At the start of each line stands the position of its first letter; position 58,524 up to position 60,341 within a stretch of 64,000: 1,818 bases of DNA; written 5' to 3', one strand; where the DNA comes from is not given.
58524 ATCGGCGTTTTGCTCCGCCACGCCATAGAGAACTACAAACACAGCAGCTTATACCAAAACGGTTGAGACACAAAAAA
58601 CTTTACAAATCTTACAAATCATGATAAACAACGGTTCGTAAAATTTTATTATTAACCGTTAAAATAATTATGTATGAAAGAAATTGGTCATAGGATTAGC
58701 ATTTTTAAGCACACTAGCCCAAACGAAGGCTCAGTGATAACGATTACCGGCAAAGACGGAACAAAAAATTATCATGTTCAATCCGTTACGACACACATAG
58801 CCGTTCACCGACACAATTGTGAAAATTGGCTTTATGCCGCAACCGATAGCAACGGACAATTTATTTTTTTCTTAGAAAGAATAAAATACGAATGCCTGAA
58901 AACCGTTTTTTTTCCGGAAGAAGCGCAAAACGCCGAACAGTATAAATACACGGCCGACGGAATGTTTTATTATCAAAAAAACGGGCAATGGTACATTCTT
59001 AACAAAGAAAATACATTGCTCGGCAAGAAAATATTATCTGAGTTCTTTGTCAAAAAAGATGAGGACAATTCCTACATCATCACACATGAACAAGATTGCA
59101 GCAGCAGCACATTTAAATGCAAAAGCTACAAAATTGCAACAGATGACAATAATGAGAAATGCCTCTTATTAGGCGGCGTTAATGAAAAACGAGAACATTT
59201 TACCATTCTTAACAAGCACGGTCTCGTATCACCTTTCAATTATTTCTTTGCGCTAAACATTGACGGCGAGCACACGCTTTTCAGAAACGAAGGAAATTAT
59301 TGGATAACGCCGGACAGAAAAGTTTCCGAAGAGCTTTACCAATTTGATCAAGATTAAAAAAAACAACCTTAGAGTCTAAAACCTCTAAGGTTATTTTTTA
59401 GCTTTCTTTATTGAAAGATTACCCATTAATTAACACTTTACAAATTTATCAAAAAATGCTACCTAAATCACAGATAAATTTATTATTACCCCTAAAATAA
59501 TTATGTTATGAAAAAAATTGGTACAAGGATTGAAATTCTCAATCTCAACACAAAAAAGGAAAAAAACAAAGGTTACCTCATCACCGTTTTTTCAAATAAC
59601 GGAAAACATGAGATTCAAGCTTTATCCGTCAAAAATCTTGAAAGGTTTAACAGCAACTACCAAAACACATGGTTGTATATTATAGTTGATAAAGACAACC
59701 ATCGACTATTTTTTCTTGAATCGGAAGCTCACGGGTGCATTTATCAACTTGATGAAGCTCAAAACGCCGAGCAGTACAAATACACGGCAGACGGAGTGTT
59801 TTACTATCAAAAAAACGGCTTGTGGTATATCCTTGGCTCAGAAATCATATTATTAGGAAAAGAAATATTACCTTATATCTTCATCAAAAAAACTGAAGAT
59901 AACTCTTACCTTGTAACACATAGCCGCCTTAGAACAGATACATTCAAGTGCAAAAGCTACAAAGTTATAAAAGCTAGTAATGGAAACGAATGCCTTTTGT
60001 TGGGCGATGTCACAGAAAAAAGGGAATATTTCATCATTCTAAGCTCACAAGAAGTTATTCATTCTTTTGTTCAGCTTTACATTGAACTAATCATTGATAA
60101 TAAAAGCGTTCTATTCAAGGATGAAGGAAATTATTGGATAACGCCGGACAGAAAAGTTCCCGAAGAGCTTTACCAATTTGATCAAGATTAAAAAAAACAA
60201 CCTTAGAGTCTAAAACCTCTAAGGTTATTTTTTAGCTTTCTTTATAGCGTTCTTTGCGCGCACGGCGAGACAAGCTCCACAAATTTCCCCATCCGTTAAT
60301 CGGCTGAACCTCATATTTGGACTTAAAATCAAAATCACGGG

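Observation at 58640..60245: Tandemly duplicated 227-aa genes with near-identical 3' ends and terminators but diverged cores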

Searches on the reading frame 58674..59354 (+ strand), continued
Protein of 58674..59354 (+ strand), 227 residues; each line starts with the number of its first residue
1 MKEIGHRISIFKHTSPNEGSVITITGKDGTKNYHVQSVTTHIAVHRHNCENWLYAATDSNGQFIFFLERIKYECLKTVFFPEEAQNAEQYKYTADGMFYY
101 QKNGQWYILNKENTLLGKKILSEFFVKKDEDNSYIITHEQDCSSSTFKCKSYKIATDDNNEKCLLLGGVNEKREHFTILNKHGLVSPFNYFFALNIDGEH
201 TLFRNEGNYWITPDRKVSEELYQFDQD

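Call 55: fold_search(model_id=the predicted structure, library=viral)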
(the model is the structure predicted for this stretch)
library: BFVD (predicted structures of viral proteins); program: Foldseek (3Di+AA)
matches with E <= 10: 819; with E <= 0.001: 2
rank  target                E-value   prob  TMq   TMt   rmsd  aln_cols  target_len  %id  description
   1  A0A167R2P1            5.1e-04  0.98  0.25  0.14  18.4       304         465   10  Putative BTB/POZ domain-containing protein [Powai lake megavirus]
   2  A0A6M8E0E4            6.5e-04  1.00  0.31  0.15  12.2       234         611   10  (no name in the UniProt tables at hand)
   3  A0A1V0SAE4            1.1e-03  0.97  0.21  0.09  14.8       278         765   15  Bulb-type lectin domain-containing protein [Catovirus CTV1]
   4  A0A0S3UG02            1.6e-03  0.96  0.25  0.17  16.1       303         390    9  Uncharacterized protein [Pseudomonas phage phiR18]
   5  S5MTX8                2.3e-03  0.72  0.19  0.14  16.6       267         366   12  Uncharacterized protein [Brevibacillus phage Jimmer1]
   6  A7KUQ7                2.7e-03  0.96  0.27  0.09  17.0       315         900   10  (no name in the UniProt tables at hand)
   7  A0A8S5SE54            5.7e-03  0.92  0.26  0.16  16.6       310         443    9  Uncharacterized protein [Caudovirales sp. ctrNG92]
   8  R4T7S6                6.0e-03  0.75  0.19  0.14  14.0       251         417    9  Pyrrolo-quinoline quinone repeat domain-containing protein [Haloarcula californiae tailed virus 2]
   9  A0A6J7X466            7.0e-03  0.93  0.28  0.10  13.3       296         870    7  Uncharacterized protein [uncultured Caudovirales phage]
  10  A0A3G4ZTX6            7.0e-03  0.33  0.14  0.09  26.1       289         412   11  Uncharacterized protein [Edafosvirus sp.]
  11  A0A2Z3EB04            7.3e-03  0.54  0.18  0.12  20.1       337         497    9  (no name in the UniProt tables at hand)
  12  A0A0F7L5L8            7.7e-03  0.75  0.20  0.06  16.2       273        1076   10  Sialidase domain-containing protein [uncultured marine virus]
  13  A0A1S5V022            8.1e-03  0.69  0.21  0.13  19.1       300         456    9  (no name in the UniProt tables at hand)
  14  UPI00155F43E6         9.8e-03  0.82  0.27  0.09  14.2       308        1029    9  (no name look-up for this kind of identifier)
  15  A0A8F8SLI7            9.8e-03  0.28  0.16  0.14  15.6       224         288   11  (no name in the UniProt tables at hand)
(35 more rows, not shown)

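Call 66: find_homologous_proteins(query=A3, max_evalue=0.01)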
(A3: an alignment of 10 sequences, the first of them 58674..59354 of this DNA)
Query A3 (10 sequences) (227 aa, profile of the alignment): 5 proteins with E <= 0.01 among 1490 candidates.
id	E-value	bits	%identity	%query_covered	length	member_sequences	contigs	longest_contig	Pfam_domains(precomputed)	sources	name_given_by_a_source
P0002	8.3e-104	364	48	100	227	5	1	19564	-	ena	-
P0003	3.2e-102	359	49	100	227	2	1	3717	-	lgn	-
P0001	1.5e-95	337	98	100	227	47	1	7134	-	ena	-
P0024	1.8e-75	271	34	76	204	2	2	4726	-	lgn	-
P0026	2.6e-51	192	26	59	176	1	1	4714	-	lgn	-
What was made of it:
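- Tried and rejected: A wider-profile protein search found no new members (call 66).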

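Call 67: find_related_loci(query=A3, collection=metagenome_contigs, flank=6000)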
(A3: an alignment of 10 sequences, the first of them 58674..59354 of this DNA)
Query A3 (227 aa) in metagenome_contigs; peptide patterns used: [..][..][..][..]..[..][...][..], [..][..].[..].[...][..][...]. (x = any residue, [..] = any of these).
545 stretches matched a pattern, but none encodes a relative of the query by tblastn (E <= 1e-3).

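Call 68: find_related_loci(query=A3, collection=viral_contigs, flank=6000)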
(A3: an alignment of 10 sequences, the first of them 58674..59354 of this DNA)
Query A3 (227 aa) in viral_contigs; peptide patterns used: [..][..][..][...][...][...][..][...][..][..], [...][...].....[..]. (x = any residue, [..] = any of these).
235 stretches matched a pattern, but none encodes a relative of the query by tblastn (E <= 1e-3).

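Call 83: search_dna_similar(query=window:58674-59354:+, collection=phages, mode=protein, max_evalue=0.01, max_rows=5)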
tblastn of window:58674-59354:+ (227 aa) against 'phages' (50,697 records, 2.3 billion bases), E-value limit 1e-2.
No match.

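Call 84: search_dna_similar(query=window:58674-59354:+, collection=plasmids, mode=protein, max_evalue=0.01, max_rows=5)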
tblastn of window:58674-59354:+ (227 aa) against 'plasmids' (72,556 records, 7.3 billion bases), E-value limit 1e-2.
No match.
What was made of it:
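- On Mobile element cargo (transposon, integron cassette, phage or plasmid): There are no relatives in IMG/VR, phage or plasmid collections (calls 68, 83, 84).
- No relatives in phage or plasmid records (calls 68, 83, 84).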

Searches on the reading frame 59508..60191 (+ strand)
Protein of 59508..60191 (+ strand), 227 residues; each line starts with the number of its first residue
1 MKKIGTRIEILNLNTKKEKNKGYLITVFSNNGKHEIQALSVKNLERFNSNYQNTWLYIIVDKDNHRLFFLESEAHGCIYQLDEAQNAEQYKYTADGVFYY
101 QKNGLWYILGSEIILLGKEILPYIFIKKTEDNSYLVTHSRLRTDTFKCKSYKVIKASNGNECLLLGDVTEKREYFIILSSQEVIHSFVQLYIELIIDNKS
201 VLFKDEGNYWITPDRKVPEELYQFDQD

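Call 6: search_protein_families(library=pfam, proteins=[window:59508-60188:+], max_evalue=1)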
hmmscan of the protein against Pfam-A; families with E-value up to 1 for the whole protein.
window:59508-60188:+ (227 aa): 4 families
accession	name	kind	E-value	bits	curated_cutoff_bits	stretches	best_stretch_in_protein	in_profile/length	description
PF13173.12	AAA_14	-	0.029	14.8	27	1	67-120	52-107/129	AAA domain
PF02171.23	Piwi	-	0.058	13.1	28.9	1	35-89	170-210/302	Piwi domain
PF12349.14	Sterol-sensing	-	0.06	13.7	22.3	1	104-154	25-75/153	Sterol-sensing domain of SREBP cleavage-activation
PF18663.7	Pallilysin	-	0.24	11.9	25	1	36-99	4-70/118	Pallilysin beta barrel domain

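Call 7: search_protein_families(library=ncbifam, proteins=[window:59508-60188:+], max_evalue=1)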
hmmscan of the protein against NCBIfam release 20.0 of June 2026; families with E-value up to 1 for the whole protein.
window:59508-60188:+ (227 aa): 0 families

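Call 43: find_encoding_contigs(protein=window:59508-60191:+, flank=3000, max_places=10)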
Protein window:59508-60191:+ (227 aa): 16 contigs read that carry it; 2 places shown.
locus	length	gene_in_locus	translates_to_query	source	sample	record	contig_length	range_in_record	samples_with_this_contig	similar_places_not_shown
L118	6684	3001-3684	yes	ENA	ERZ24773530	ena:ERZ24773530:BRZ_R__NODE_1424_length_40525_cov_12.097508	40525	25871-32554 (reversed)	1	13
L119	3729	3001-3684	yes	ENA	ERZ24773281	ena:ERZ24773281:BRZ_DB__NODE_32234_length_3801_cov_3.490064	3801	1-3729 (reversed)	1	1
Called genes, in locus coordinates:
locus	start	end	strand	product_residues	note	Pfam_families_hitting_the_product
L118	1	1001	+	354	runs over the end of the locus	-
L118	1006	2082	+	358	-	PF01594:AI-2E_transport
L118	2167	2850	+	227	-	-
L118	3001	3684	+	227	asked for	-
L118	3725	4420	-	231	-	-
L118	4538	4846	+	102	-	-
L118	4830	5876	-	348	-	PF06144:DNA_pol3_delta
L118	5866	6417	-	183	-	PF04390:LptE (faint)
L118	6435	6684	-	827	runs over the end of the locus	PF00133:tRNA-synt_1, PF01406:tRNA-synt_1e (faint), PF09334:tRNA-synt_1g, PF13603:tRNA-synt_1_2, PF00133:tRNA-synt_1, PF09334:tRNA-synt_1g (weak), PF08264:Anticodon_1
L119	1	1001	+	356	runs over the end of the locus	?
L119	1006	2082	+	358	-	PF01594:AI-2E_transport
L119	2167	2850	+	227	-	-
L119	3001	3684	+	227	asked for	-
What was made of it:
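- All 16 contigs that carry this window's exact c2 are at least 2 kb long; the two distinct places shown are both tandem and the other 14 were collapsed as similar places (call 43), so the c1-only contigs are not simply collapsed assemblies.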

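Call 85: predict_structure(alignment_id=A4)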
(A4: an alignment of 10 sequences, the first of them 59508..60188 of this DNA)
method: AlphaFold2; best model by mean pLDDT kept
length: 227 residues; sequences in the alignment: 10
mean_pLDDT: 88.8   pTM: 0.80
mean pLDDT of the five models: 88.8, 88.6, 88.5, 87.6, 86.1
residues with pLDDT >= 90: 152; 70-90: 61; 50-70: 13; < 50: 1
segments of 3 or more residues with pLDDT < 50: none
pLDDT, mean of each block of 10 residues (from residue 1): 92 81 93 94 87 91 94 92 94 86 93 90 93 90 83 90 93 91 62 91 91 95 72
secondary structure, 60 per line:
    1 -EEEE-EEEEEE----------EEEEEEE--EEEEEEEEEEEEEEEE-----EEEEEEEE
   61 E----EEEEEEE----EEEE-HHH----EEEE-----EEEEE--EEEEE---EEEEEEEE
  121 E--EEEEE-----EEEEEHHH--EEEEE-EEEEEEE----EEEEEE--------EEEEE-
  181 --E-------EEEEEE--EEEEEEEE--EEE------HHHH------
elements in order: E2-5 E7-12 E23-29 E32-47 E53-61 E66-72 E77-80 E89-92 E98-102 E105-109 E113-121 E124-128 E134-138 E144-148 E150-156 E161-166 E175-179 E191-196 E199-206 E209-211 H218-221

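Call 87: fold_search(model_id=the predicted structure, library=pdb)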
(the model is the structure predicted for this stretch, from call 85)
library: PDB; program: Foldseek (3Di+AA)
matches with E <= 10: 756; with E <= 0.001: 0
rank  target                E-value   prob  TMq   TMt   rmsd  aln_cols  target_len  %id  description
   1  9g33_UH               8.7e-03  0.94  0.28  0.14  15.9       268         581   10  Stalled 90S - Utp23-Krr1-deltaC3 (released 2025-06-18)
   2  9l4j_B                9.5e-03  0.95  0.27  0.20  16.1       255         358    9  Structure of mouse SCMCcore complex contain ZBED3 (released 2025-10-01)
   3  9n6v_LS               1.5e-02  0.85  0.26  0.15  16.1       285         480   10  SSU processome maturation and disassembly, State A (released 2025-11-05)
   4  8suc                  1.8e-02  0.95  0.28  0.24  15.2       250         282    8  NHL-2 NHL domain (released 2024-05-08)
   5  7mgm_C                1.8e-02  0.90  0.24  0.18  15.1       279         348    9  Structure of yeast cytoplasmic dynein with AAA3 Walker B mutation bound to Lis1 (released 2022-01-19)
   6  2j04_D                1.9e-02  0.89  0.25  0.15  14.3       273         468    7  The tau60-tau91 subcomplex of yeast transcription factor IIIC (released 2006-10-23)
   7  8y6b_D                2.1e-02  0.69  0.24  0.12  14.7       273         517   14  Structure of human LGI1-ADAM22 complex in space group P212121 (released 2024-02-14)
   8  8fky_SP               2.3e-02  0.87  0.24  0.16  14.8       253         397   10  Human nucleolar pre-60S ribosomal subunit (State F) (released 2023-07-12)
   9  4hxg_B                2.3e-02  0.85  0.26  0.13  14.7       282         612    8  Pyrococcus horikoshii acylaminoacyl peptidase (orthorhombic crystal form) (released 2013-05-08)
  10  4zb4_B                2.3e-02  0.72  0.23  0.17  21.3       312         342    9  Spliceosome component (released 2016-09-14)
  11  3o4h_B                2.5e-02  0.94  0.30  0.14  13.9       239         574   10  Structure and Catalysis of Acylaminoacyl Peptidase (released 2010-11-17)
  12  5m8c_B                2.5e-02  0.60  0.23  0.17  19.6       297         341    9  Spliceosome component (released 2018-02-28)
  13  9n73_LI               2.7e-02  0.80  0.25  0.12  14.2       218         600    9  SSU processome maturation and disassembly, State G (released 2025-10-29)
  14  3f6k_A                3.0e-02  0.89  0.29  0.14  11.7       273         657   10  Crystal structure of the Vps10p domain of human sortilin/NTS3 in complex with neurotensin (released 2008-12-30)
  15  9dle_B                3.0e-02  0.75  0.23  0.18  17.0       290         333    9  CryoEM structures of yeast cytoplasmic dynein in the presence of ATP and Lis1. (released 2025-05-28)
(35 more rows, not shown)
